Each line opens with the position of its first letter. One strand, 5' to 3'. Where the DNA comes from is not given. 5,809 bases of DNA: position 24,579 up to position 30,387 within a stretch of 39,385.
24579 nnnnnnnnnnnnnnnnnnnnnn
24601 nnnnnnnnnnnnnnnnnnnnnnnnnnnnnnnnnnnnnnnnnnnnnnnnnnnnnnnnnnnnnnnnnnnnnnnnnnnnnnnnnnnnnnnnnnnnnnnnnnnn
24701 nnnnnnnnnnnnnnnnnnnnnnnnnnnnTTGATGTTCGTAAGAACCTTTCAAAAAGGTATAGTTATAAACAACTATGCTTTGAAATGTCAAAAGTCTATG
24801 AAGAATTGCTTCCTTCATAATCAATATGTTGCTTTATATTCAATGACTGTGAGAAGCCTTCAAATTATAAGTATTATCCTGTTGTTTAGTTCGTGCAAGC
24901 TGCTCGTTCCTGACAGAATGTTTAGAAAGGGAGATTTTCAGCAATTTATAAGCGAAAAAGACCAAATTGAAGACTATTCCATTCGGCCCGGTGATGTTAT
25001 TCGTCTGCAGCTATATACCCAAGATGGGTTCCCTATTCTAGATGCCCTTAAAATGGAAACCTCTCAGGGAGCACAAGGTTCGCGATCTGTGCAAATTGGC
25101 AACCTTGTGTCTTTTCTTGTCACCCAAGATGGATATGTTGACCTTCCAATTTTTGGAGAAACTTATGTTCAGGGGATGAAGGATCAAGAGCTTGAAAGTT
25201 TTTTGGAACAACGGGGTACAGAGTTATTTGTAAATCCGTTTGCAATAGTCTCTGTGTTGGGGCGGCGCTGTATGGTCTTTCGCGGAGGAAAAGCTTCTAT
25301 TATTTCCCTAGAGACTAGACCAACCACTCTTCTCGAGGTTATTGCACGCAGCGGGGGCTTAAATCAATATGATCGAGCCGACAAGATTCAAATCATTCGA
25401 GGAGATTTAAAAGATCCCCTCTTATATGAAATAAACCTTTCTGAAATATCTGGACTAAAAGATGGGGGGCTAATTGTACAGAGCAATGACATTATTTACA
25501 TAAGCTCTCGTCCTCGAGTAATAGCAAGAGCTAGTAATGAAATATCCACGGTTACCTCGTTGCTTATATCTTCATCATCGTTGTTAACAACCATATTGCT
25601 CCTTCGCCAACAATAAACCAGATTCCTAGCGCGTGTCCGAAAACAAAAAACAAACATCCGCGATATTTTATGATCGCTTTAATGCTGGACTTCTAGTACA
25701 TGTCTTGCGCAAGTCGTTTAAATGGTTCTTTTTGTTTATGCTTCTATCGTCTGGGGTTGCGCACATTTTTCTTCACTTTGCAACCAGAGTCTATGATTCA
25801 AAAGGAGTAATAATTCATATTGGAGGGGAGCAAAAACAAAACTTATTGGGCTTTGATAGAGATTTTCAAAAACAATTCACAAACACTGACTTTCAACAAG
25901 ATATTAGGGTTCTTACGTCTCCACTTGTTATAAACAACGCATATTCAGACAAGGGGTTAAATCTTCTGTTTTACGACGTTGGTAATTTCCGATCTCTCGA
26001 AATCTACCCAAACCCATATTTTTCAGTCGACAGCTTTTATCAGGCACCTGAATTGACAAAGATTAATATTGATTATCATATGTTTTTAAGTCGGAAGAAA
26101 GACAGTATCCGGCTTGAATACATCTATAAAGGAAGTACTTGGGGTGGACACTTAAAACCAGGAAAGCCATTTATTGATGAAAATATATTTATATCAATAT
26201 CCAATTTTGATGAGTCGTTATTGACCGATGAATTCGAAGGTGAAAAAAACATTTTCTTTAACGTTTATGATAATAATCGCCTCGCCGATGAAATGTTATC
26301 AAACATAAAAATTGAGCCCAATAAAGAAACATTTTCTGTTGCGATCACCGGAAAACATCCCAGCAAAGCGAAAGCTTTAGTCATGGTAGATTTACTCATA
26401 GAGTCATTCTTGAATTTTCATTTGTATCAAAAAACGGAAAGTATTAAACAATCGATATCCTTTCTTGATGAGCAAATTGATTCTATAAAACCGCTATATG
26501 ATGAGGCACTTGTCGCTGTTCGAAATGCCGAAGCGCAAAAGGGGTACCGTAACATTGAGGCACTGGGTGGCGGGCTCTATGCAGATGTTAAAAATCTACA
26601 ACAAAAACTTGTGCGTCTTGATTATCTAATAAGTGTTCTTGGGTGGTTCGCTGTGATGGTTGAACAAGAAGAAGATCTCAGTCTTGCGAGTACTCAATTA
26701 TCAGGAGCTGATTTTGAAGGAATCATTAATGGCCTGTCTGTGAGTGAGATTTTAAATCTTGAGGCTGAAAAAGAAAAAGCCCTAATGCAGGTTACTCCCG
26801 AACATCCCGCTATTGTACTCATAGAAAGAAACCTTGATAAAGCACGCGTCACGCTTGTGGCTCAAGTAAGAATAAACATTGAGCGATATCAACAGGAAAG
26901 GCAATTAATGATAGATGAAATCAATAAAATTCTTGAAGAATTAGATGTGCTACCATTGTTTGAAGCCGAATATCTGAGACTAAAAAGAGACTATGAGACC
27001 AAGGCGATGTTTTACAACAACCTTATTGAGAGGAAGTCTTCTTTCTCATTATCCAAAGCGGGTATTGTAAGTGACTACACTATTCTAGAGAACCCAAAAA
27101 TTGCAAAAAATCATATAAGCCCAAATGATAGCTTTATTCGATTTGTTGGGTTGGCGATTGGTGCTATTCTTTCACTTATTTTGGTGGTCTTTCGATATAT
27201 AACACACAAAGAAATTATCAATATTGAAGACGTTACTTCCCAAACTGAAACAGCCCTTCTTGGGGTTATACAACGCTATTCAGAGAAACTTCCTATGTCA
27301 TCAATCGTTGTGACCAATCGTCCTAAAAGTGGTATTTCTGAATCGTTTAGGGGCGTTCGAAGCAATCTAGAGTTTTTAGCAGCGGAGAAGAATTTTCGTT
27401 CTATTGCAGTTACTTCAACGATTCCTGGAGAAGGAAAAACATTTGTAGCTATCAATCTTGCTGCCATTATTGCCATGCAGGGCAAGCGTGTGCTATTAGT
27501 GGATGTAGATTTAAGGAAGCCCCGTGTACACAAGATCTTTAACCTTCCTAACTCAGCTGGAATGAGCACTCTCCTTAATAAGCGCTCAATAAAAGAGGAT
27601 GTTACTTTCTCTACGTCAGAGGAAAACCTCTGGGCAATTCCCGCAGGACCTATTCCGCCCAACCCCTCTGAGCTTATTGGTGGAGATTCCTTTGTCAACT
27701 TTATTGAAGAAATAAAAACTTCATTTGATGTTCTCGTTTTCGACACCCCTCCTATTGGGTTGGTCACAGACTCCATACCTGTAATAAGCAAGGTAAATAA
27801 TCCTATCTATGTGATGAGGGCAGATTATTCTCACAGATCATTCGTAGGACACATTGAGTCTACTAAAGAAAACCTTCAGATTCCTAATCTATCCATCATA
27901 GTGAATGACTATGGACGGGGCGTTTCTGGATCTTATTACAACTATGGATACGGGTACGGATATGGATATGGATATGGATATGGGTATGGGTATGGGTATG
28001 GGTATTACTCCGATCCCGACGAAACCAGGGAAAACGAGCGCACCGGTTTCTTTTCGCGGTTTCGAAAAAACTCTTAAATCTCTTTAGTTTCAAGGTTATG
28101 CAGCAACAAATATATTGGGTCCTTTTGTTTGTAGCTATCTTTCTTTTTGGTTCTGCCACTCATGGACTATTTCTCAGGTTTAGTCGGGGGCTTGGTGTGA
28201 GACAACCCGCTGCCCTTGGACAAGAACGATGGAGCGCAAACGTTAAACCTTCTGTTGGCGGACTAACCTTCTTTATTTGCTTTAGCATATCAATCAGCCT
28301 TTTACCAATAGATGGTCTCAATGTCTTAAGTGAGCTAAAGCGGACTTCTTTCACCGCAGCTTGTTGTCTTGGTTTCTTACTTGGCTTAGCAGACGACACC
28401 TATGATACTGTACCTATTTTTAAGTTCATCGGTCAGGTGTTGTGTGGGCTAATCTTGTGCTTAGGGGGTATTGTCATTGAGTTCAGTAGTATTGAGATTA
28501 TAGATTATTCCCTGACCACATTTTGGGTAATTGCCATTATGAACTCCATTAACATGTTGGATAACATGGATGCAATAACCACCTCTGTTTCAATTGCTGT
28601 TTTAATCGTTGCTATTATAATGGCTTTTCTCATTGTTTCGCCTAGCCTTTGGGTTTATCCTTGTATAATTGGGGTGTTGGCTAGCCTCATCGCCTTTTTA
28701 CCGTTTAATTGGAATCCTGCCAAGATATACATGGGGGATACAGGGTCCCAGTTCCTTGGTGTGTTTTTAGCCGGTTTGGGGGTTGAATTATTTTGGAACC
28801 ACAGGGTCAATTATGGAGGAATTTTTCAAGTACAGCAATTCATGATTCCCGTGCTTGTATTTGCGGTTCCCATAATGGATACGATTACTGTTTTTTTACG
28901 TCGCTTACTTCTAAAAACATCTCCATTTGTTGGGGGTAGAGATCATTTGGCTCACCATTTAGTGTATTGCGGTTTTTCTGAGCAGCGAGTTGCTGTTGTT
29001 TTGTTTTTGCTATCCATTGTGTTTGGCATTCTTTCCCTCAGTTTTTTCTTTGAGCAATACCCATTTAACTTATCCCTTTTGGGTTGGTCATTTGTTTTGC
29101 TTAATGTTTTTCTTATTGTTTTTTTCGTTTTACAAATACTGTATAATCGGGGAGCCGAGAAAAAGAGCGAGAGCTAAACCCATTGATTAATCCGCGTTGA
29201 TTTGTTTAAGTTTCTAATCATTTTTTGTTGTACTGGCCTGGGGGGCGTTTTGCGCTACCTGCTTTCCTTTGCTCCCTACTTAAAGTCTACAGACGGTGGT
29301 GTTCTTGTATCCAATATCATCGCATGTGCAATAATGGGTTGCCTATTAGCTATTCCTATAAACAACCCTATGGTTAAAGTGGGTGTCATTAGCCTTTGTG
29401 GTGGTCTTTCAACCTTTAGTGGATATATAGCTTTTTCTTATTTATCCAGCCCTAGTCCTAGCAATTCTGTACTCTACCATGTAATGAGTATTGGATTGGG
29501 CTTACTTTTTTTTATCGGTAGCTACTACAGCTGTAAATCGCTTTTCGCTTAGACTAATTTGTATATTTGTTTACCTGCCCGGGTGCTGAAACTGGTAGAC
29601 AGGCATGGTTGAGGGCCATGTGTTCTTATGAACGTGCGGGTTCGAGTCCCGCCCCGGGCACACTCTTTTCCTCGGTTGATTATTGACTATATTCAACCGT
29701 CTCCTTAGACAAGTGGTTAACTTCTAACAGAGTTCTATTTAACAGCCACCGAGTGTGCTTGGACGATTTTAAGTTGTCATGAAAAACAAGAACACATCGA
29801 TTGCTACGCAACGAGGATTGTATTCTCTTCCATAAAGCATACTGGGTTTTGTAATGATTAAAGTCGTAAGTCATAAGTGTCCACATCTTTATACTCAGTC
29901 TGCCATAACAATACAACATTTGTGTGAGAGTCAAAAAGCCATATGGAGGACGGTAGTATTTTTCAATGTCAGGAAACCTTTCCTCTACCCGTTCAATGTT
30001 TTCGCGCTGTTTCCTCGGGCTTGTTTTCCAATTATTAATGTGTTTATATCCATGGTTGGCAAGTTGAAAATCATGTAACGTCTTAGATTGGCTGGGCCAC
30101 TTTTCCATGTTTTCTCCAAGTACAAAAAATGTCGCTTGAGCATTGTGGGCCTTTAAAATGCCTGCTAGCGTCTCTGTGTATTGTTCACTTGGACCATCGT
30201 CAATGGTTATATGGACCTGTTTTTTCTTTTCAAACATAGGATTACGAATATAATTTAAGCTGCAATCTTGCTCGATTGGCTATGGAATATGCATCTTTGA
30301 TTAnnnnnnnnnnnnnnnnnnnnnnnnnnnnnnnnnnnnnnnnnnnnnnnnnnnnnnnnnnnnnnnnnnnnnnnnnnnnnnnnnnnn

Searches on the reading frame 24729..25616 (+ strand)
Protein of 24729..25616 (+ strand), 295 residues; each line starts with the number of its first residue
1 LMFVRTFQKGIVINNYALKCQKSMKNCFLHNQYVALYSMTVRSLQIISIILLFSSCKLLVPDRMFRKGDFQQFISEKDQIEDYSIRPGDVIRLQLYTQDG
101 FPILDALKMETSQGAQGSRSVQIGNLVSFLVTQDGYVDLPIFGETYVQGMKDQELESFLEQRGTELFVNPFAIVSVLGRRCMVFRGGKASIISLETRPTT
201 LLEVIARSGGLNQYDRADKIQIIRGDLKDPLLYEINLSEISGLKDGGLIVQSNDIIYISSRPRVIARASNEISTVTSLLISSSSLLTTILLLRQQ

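Call 8: search_protein_families(library=pfam, proteins=[window:24729-25616:+], max_evalue=0.001)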
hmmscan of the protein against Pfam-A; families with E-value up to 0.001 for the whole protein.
window:24729-25616:+ (295 aa): 1 family
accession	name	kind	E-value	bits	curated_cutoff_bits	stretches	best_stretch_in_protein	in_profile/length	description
PF02563.21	Poly_export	-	7.2e-10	39.3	28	1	81-176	5-76/77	Polysaccharide biosynthesis/export protein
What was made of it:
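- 24729..25616 (+): Wza-like outer-membrane polysaccharide export protein. Poly_export (call 8).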

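Call 24: search_protein_families(library=ncbifam, proteins=[window:24729-25616:+], max_evalue=1)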
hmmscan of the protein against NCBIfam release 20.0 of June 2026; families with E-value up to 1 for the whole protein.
window:24729-25616:+ (295 aa): 4 families
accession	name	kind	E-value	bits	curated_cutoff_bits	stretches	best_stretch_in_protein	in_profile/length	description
NF041843.1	EpsY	equivalog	4.2e-07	29.4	320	2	131-226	77-175/211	exopolysaccharide export protein EpsY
TIGR03027.2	pepcterm_export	equivalog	6e-07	29.3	180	1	128-241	24-145/169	XrtA/PEP-CTERM system exopolysaccharide export protein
TIGR03028.1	EpsE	equivalog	0.0019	17.6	262.65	1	135-263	30-164/239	polysaccharide export protein EpsE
NF038327.1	c-di-AMP_CdaM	exception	0.04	13.5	225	1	222-260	86-124/196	diadenylate cyclase CdaM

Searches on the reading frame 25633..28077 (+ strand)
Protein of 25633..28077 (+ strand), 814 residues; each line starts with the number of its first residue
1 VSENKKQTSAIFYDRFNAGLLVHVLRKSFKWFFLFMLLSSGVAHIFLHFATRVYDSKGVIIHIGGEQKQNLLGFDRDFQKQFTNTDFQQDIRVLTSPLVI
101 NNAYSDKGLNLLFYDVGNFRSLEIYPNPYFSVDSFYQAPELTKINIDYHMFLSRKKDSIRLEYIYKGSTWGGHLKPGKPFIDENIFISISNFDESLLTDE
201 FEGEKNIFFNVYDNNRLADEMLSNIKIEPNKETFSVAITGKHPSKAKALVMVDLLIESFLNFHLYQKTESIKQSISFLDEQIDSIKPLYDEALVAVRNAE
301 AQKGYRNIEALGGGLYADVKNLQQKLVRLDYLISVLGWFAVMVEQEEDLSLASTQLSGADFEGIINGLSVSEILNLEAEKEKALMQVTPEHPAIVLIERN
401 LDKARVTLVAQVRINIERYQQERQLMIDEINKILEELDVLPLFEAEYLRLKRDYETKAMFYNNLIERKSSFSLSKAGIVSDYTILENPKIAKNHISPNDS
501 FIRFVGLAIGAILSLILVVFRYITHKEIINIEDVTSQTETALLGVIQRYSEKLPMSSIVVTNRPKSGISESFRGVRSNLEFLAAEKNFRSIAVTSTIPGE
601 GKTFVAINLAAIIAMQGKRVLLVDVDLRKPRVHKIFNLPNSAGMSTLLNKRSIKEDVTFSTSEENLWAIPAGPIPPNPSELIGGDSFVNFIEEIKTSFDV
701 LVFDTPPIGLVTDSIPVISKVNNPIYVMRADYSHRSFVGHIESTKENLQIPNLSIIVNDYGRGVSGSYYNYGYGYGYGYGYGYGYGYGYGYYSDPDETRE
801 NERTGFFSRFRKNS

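Call 8: search_protein_families(library=pfam, proteins=[window:25633-28077:+], max_evalue=0.001)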
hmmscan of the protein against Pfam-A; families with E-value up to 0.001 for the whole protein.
window:25633-28077:+ (814 aa): 5 families
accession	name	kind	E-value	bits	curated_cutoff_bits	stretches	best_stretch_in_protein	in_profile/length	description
PF13807.11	GNVR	-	1.2e-09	38.4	27.7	1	444-522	3-81/82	G-rich domain on putative tyrosine kinase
PF01656.29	CbiA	-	1.3e-09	38.5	25.4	1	591-711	1-79/125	CobQ/CobB/MinD/ParA nucleotide binding domain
PF13614.12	AAA_31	-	4.6e-09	36.9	27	1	589-711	2-132/177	AAA domain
PF10609.15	ParA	-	1.6e-06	28.2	27.1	1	590-642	5-57/246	NUBPL iron-transfer P-loop NTPase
PF02706.20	Wzz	-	4.5e-05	24.1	25.5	1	21-105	8-89/91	Chain length determinant protein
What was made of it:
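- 25633..28077 (+): Wzc-like chain-length/tyrosine autokinase protein. Wzz + GNVR + P-loop (call 8).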

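Call 24: search_protein_families(library=ncbifam, proteins=[window:25633-28077:+], max_evalue=1)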
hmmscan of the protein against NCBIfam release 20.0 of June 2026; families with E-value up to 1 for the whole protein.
window:25633-28077:+ (814 aa): 27 families (the best 25 are shown)
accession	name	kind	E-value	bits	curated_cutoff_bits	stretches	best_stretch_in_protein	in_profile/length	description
NF008568.0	PRK11519.1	equivalog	1.6e-48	165.5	1068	1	421-779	346-715/720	tyrosine-protein kinase Wzc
TIGR01007.1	eps_fam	subfamily_domain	8.2e-45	152.9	108.05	1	570-772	1-204/204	polysaccharide biosynthesis tyrosine autokinase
NF007350.0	PRK09841.1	equivalog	2.6e-41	141.6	1248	1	421-781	346-722/726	tyrosine-protein kinase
TIGR03029.1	EpsG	equivalog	5.2e-35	120.9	313.8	1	557-733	72-248/274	chain length determinant protein tyrosine kinase EpsG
TIGR03018.1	pepcterm_TyrKin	hypoth_equivalog_domain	2.6e-32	111.8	230.65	1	558-737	1-188/207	XrtA-associated tyrosine autokinase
TIGR01005.1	eps_transp_fam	subfamily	4.5e-30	104.5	411.7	2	558-714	516-672/754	exopolysaccharide transport protein family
TIGR03007.1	pepcterm_ChnLen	equivalog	9.9e-15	53.7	278.85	2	410-549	320-463/498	XrtA system polysaccharide chain length determinant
TIGR01969.1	minD_arch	subfamily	2.5e-09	36.7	201.75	1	589-762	1-172/251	cell division ATPase MinD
NF041136.1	MrpORP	equivalog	2.1e-07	30.5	450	1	590-642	7-59/365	iron-sulfur cluster carrier protein MrpORP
TIGR01006.1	polys_exp_MPA1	subfamily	3.7e-07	29.8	296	1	475-548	150-223/226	CspC family polysaccharide chain length determinant protein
NF041546.1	ParA_partition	equivalog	1.4e-06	28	180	1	591-626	2-37/203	ParA family partition ATPase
NF053622.1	ATPseBagAMYCTU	equivalog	6.4e-06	25.8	400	1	597-639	15-56/325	ATPase BagA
NF047398.1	AAA_KGGVGR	domain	6.7e-06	26.6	90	1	595-656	9-73/190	KGGVGR-motif variant AAA ATPase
TIGR01968.1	minD_bact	equivalog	1.1e-05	24.9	212.9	1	590-715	3-128/261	septum site-determining protein MinD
NF010443.0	PRK13869.1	subfamily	5.8e-05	22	446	1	569-628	100-161/405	plasmid-partitioning protein RepA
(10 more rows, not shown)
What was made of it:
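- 25633..28077 (+): TIGR01007 152.9 bits against cut-off 108 (call 24).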

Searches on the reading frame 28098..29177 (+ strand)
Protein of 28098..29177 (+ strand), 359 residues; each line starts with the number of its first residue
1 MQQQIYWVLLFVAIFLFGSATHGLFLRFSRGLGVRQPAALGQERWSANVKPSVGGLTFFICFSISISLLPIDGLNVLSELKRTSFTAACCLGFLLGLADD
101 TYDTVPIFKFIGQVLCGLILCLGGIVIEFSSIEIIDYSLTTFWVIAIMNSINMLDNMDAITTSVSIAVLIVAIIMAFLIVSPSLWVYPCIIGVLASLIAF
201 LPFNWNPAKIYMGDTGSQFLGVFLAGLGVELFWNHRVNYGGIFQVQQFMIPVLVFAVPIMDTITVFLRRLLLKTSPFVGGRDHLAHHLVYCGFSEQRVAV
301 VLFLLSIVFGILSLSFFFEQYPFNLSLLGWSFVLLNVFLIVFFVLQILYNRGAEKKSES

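Call 8: search_protein_families(library=pfam, proteins=[window:28098-29177:+], max_evalue=0.001)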
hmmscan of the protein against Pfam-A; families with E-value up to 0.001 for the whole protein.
window:28098-29177:+ (359 aa): 1 family
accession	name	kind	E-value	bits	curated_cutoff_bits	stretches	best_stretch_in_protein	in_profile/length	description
PF00953.26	Glycos_transf_4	-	8.7e-26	91.3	27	1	84-229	3-157/160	Glycosyl transferase family 4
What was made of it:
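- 28098..29177 (+): WecA/WbpL-like initiating polyprenyl-phosphate sugar-phosphate transferase. PF00953 (call 8).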

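Call 24: search_protein_families(library=ncbifam, proteins=[window:28098-29177:+], max_evalue=1)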
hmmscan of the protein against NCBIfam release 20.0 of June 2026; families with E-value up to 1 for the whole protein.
window:28098-29177:+ (359 aa): 3 families
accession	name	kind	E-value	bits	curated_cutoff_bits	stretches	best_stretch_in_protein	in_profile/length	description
TIGR02380.1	ECA_wecA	exception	4.5e-18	65.5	326.05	1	48-344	39-332/346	UDP-N-acetylglucosamine--undecaprenyl-phosphate N-acetylglucosaminephosphotransferase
NF053644.1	MraY_archaea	equivalog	7.7e-14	51.8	450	1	109-314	153-340/340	pseudomurein biosynthesis MraY family phospho-N-acetylmuramoyl-pentapeptide-transferase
TIGR00445.1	mraY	equivalog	1.2e-10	41.4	192.05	1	134-315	135-316/321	phospho-N-acetylmuramoyl-pentapeptide-transferase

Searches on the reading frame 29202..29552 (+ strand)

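Call 8: search_protein_families(library=pfam, proteins=[window:29202-29552:+], max_evalue=0.001)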
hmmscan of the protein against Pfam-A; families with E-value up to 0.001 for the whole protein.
window:29202-29552:+ (116 aa): 1 family
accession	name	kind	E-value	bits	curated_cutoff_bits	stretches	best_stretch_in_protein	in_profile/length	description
PF02537.21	CRCB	-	2.4e-11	44.3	32.9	1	5-105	1-100/103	CrcB-like protein, Camphor Resistance (CrcB)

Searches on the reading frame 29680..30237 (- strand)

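Call 8: search_protein_families(library=pfam, proteins=[window:29680-30237:-], max_evalue=0.001)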
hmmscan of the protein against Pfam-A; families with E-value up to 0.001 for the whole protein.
window:29680-30237:- (185 aa): 1 family
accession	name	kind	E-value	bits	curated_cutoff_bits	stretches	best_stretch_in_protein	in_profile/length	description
PF01522.26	Polysacc_deac_1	-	3.5e-21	75.9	23.1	1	4-102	5-108/124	Polysaccharide deacetylase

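Call 62: search_protein_families(library=ncbifam, proteins=[window:29680-30237:-], max_evalue=0.01)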
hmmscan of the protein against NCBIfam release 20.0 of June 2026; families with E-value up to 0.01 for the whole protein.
window:29680-30237:- (185 aa): 8 families
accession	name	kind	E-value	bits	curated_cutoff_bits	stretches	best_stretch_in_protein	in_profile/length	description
NF045821.1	PgAcgDacpgdA1_Bac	equivalog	4.1e-19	68.5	400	1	5-130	87-219/282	peptidoglycan-N-acetylglucosamine deacetylase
TIGR02764.1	spore_ybaN_pdaB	equivalog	7.7e-16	58.4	237.4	1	4-170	4-174/191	polysaccharide deacetylase family sporulation protein PdaB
TIGR04243.1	nodulat_NodB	equivalog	1.5e-13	50.7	240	1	6-149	2-152/197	chitooligosaccharide deacetylase NodB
TIGR02884.1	spore_pdaA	equivalog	1.6e-12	47.7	298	1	4-128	35-167/224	delta-lactam-biosynthetic de-N-acetylase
NF045820.1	PgAcgDacpgdA_Strep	equivalog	4e-11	42.4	800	1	4-157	266-421/463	peptidoglycan-N-acetylglucosamine deacetylase PgdA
NF045822.1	PgAcgDacpgdA2_Bac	equivalog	6.6e-09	35.5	400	1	5-54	69-117/274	peptidoglycan-N-acetylglucosamine deacetylase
TIGR02873.1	spore_ylxY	hypoth_equivalog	1.3e-08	34.4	391.5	1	4-152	83-237/268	probable sporulation protein, polysaccharide deacetylase family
TIGR03006.1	pepcterm_polyde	equivalog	1.6e-07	30.7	276.2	1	18-92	33-109/272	XrtA system polysaccharide deacetylase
